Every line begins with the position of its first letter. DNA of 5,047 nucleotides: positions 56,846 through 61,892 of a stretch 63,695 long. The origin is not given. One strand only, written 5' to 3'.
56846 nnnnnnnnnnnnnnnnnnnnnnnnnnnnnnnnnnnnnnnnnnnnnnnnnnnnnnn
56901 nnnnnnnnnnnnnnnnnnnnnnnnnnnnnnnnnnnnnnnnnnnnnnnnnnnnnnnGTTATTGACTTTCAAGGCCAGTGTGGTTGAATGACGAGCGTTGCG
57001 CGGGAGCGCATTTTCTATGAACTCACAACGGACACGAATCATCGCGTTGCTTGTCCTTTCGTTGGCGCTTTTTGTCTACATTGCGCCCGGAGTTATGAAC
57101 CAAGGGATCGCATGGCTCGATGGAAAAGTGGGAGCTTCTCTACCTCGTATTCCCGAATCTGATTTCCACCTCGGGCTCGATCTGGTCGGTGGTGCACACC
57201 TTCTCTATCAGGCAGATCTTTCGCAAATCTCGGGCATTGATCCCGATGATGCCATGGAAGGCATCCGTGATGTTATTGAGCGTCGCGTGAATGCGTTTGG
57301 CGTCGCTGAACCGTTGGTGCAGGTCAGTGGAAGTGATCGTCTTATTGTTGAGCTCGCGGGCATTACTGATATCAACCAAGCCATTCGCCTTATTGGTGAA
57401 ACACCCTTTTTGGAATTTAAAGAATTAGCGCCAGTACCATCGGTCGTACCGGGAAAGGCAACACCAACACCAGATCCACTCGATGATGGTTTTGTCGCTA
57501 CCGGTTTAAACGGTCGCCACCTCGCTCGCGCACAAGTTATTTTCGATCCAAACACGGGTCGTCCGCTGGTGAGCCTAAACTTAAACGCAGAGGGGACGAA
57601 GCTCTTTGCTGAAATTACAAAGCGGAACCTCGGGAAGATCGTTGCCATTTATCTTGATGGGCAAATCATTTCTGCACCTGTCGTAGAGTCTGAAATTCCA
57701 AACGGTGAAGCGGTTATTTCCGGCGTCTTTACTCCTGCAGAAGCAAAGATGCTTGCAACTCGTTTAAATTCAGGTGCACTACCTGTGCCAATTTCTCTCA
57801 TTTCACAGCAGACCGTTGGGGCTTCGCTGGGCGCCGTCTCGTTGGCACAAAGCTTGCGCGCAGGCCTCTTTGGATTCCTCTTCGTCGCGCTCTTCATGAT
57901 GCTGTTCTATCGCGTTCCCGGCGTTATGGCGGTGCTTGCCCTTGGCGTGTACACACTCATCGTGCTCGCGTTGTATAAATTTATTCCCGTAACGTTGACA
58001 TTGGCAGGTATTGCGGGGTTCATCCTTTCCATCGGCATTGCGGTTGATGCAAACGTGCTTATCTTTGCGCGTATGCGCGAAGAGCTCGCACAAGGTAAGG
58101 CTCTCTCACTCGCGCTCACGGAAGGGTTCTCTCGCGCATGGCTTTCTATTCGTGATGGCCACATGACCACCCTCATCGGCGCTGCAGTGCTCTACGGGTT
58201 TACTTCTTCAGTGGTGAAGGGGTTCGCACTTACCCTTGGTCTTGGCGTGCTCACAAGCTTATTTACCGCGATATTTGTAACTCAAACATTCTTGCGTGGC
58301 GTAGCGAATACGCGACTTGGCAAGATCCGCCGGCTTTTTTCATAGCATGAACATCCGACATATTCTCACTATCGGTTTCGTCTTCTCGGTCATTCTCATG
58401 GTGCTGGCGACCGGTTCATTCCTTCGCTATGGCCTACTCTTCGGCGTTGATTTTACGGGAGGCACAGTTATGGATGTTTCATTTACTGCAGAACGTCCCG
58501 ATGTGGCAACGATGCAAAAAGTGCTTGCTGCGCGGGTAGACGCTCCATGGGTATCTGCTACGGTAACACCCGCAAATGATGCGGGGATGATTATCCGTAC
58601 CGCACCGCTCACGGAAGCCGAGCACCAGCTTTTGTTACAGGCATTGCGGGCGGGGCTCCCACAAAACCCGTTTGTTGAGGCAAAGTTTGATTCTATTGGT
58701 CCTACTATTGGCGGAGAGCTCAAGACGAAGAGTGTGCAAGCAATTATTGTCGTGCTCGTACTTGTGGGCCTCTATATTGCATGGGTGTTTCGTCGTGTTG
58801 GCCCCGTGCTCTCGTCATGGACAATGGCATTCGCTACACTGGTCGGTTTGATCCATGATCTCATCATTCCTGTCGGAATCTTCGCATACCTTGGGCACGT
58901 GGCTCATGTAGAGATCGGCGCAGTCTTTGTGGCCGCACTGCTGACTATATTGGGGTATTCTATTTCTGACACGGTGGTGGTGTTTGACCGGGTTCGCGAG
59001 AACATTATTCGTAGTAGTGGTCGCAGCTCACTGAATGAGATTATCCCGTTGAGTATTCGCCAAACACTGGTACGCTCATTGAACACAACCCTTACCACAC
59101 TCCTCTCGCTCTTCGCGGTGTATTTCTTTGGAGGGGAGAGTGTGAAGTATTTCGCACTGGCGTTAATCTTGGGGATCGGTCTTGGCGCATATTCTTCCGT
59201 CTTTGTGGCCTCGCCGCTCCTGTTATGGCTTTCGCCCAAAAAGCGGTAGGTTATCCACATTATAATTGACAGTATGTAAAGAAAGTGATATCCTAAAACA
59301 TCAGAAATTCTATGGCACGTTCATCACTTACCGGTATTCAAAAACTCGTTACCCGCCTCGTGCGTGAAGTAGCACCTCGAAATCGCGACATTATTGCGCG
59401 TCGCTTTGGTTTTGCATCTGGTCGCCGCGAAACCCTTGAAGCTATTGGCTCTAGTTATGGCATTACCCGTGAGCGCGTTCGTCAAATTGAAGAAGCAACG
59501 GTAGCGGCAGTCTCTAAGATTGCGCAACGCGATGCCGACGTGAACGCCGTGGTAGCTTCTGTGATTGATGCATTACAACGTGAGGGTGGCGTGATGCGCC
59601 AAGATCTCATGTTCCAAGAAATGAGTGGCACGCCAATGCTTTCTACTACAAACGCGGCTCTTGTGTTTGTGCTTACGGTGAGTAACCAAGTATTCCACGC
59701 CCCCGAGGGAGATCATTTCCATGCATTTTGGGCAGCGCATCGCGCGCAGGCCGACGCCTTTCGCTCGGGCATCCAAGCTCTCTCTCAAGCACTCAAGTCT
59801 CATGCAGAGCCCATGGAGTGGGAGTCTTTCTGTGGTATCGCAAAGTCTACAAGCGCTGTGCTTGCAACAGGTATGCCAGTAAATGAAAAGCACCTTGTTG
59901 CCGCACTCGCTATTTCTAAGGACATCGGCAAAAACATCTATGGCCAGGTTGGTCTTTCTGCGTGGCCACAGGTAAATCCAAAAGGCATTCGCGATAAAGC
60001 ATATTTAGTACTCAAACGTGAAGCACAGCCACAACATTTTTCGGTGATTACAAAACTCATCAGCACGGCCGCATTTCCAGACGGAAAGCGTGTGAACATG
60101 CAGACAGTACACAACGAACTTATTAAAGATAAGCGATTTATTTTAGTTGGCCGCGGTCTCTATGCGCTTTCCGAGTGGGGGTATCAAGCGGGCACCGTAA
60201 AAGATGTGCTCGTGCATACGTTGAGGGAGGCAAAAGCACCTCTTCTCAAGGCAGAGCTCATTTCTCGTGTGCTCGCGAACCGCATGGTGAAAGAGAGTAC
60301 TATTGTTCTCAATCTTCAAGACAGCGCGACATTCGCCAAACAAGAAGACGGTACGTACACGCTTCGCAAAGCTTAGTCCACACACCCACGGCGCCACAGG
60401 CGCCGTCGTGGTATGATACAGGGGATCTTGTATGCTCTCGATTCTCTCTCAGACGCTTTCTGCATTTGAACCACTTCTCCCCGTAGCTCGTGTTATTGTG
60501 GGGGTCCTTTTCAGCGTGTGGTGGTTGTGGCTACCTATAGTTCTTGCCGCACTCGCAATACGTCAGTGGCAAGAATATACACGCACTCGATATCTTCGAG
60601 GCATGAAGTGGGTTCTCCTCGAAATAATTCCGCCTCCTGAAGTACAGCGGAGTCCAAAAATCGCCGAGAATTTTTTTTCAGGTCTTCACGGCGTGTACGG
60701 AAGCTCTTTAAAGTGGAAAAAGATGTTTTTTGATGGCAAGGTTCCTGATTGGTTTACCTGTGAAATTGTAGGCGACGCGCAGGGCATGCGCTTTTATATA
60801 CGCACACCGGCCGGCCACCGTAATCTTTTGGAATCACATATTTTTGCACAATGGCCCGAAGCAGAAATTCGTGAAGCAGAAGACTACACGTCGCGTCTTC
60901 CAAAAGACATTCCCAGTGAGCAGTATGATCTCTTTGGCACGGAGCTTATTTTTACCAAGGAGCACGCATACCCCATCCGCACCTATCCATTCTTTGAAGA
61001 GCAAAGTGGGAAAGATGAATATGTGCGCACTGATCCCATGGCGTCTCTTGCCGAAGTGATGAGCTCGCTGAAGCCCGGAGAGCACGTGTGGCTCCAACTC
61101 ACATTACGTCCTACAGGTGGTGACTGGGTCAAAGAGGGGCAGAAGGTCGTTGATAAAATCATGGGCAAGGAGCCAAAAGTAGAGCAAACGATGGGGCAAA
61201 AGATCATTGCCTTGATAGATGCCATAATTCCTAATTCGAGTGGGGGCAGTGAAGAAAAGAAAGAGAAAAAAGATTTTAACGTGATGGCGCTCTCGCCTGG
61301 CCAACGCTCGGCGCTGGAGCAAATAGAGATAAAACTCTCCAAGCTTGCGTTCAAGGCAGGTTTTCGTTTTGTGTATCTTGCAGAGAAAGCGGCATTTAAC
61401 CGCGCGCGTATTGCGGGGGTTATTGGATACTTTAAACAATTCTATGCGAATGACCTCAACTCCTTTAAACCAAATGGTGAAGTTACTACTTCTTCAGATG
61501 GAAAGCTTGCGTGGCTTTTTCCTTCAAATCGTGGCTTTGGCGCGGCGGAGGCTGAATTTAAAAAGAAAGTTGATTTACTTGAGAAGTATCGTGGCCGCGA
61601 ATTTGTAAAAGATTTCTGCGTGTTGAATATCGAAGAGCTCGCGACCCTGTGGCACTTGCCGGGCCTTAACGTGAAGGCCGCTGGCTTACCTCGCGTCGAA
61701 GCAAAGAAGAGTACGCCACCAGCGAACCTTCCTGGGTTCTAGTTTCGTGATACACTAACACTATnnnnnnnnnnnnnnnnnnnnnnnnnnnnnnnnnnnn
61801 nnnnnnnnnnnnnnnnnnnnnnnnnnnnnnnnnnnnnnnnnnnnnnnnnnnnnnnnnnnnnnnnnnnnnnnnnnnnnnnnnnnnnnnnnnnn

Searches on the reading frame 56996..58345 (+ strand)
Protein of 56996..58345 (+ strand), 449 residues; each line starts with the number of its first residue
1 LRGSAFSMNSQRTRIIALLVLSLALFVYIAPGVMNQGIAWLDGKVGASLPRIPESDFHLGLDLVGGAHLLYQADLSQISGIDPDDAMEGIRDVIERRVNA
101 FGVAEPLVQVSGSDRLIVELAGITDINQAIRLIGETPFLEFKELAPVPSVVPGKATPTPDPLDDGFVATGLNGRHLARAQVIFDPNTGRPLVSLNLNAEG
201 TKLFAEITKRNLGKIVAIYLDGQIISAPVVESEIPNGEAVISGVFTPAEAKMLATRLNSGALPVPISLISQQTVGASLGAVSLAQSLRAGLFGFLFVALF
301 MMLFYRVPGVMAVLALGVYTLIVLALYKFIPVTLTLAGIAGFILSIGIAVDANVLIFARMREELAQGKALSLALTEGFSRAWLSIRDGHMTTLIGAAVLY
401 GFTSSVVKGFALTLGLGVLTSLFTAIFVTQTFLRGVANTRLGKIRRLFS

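Call 74: search_protein_families(library=pfam, proteins=[window:56996-58345:+], max_evalue=1)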
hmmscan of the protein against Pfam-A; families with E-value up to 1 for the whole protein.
window:56996-58345:+ (449 aa): 6 families
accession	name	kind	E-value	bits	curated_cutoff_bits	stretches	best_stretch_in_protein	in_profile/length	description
PF22599.2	SecDF_P1_head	-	8.8e-30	103.4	27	1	170-264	20-114/114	SecDF, P1 head subdomain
PF21760.3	SecD_1st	-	4.7e-20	71.2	27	1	88-144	2-58/60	Protein translocase subunit SecDF, P1 domain, N-terminal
PF02355.23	SecD_SecF_C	-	7.3e-12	45.5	20.5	1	267-434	14-184/189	Protein export membrane protein SecD/SecF, C-terminal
PF03176.21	MMPL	-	5.9e-05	22.6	20.5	1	296-426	155-292/333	MMPL family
PF07549.19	Sec_GG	-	0.0089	16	20.3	1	57-74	8-25/28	SecD/SecF GG Motif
PF01782.24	RimM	-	0.096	13.4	23.5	1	111-135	53-76/84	RimM N-terminal domain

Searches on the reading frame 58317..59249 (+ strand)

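Call 74: search_protein_families(library=pfam, proteins=[window:58317-59249:+], max_evalue=1)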
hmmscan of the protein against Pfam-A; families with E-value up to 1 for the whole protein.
window:58317-59249:+ (310 aa): 2 families
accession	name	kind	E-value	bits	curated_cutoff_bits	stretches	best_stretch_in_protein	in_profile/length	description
PF02355.23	SecD_SecF_C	-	8e-53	179.1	20.5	1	121-306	15-187/189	Protein export membrane protein SecD/SecF, C-terminal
PF07549.19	Sec_GG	-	0.00026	20.8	20.3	1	39-57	7-25/28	SecD/SecF GG Motif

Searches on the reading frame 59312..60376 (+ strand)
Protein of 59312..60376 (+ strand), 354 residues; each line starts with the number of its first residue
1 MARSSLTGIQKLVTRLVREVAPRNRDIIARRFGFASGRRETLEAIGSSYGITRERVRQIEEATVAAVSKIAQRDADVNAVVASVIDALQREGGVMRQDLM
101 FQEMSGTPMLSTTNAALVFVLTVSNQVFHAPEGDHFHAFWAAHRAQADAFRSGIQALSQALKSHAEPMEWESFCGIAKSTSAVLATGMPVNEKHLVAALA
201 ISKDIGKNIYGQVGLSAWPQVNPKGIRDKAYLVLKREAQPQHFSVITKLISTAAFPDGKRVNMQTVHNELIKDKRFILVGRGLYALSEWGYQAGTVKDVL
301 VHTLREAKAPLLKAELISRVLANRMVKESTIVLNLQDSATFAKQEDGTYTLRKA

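Call 74: search_protein_families(library=pfam, proteins=[window:59312-60376:+], max_evalue=1)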
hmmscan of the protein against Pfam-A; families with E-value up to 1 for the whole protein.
window:59312-60376:+ (354 aa): 3 families
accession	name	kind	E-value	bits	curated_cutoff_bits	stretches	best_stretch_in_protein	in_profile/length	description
PF04545.22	Sigma70_r4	-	1e-09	38.2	24.1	1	21-65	6-46/50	Sigma-70, region 4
PF05066.19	HARE-HTH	-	0.00015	22.6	25.9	1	228-289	5-71/71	HB1, ASXL, restriction endonuclease HTH domain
PF16286.10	DUF4932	-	0.082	12.7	28.7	1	133-182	123-169/332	Domain of unknown function (DUF4932)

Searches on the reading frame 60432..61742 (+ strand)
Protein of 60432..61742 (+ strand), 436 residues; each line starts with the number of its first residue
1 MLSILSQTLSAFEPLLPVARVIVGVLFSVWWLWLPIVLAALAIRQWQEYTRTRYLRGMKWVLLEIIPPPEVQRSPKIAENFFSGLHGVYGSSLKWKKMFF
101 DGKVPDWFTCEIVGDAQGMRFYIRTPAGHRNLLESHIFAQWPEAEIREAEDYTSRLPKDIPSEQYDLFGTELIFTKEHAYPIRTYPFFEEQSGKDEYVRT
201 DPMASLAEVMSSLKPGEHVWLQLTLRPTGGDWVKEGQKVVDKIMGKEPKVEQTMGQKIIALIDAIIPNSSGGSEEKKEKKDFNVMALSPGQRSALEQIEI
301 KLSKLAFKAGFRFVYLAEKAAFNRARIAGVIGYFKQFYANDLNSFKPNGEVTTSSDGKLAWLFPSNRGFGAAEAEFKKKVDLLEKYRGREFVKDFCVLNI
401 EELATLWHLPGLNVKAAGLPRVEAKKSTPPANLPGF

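Call 74: search_protein_families(library=pfam, proteins=[window:60432-61742:+], max_evalue=1)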
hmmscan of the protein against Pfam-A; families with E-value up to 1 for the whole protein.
window:60432-61742:+ (436 aa): 1 family
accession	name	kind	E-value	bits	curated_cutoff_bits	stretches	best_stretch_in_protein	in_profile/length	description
PF14313.11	Soyouz_module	-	0.25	11.6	22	1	231-256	11-36/58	N-terminal region of Paramyxovirinae phosphoprotein (P)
